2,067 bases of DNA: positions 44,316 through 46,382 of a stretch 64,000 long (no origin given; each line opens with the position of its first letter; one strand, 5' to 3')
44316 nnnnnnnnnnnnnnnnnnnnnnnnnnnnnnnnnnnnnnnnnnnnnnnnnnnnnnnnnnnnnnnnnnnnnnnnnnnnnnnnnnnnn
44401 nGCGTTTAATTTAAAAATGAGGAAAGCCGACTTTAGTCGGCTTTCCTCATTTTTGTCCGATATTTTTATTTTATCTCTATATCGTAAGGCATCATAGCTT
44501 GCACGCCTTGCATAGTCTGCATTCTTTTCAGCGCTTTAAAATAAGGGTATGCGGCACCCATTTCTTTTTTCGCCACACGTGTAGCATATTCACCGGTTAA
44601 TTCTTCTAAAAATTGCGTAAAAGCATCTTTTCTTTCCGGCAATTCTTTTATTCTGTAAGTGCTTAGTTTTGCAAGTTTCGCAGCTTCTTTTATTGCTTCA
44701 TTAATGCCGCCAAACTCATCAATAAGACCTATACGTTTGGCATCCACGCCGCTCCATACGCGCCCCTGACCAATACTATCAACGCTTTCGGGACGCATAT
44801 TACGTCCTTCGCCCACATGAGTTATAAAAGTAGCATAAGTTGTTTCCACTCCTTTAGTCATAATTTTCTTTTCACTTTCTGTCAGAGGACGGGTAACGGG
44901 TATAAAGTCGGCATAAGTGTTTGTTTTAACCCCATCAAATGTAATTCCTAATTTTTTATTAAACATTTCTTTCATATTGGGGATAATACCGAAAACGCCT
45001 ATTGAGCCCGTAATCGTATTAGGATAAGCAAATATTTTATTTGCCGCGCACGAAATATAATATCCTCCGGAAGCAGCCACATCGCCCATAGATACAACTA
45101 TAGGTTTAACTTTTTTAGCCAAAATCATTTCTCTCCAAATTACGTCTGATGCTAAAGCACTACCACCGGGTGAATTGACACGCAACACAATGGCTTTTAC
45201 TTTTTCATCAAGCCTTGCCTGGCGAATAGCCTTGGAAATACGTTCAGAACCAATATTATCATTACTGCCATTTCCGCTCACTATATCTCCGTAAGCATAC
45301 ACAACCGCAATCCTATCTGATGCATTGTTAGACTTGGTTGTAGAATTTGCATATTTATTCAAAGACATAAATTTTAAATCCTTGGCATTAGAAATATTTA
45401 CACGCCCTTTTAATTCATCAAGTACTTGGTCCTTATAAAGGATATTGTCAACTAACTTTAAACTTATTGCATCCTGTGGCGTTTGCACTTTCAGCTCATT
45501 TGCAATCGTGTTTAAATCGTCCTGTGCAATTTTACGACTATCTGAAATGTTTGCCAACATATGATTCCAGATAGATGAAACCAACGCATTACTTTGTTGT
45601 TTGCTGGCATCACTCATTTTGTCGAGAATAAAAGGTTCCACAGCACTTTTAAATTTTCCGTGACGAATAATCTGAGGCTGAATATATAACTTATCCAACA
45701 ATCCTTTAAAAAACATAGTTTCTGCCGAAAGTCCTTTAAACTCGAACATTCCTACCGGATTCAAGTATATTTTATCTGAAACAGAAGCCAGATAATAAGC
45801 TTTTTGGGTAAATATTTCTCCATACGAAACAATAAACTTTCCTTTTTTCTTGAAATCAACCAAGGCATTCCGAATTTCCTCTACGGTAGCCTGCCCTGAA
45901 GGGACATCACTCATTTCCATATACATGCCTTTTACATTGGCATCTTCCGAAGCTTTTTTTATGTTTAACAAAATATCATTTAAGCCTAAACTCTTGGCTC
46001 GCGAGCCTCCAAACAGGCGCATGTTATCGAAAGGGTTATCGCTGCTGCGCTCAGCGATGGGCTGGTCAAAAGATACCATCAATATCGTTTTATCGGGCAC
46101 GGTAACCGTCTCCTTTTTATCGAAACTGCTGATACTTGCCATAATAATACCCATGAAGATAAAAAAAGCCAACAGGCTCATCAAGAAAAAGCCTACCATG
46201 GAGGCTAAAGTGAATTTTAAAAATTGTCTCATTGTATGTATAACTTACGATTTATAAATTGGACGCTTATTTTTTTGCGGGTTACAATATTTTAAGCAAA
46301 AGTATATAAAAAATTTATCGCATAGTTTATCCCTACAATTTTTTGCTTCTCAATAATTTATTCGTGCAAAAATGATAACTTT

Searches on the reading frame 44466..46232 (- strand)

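Call 75: search_protein_families(library=pfam, proteins=[window:44466-46232:-], max_evalue=0.00001)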
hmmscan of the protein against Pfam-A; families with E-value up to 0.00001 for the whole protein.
window:44466-46232:- (588 aa): 4 families
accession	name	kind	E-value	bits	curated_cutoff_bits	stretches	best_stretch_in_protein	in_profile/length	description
PF01343.23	Peptidase_S49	-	1.1e-79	266.3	24.9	2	373-523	4-153/154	Peptidase family S49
PF01972.22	SDH_protease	-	3.4e-06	26.7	31.3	0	329-411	78-155/286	ClpP-like SDH-type serine proteinase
PF25145.1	NfeD1b_N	-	3.8e-06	27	40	0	332-413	19-97/189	NfeD1b, N-terminal domain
PF00574.28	CLP_protease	-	8.2e-06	26.2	20.2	0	304-406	6-107/182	Clp protease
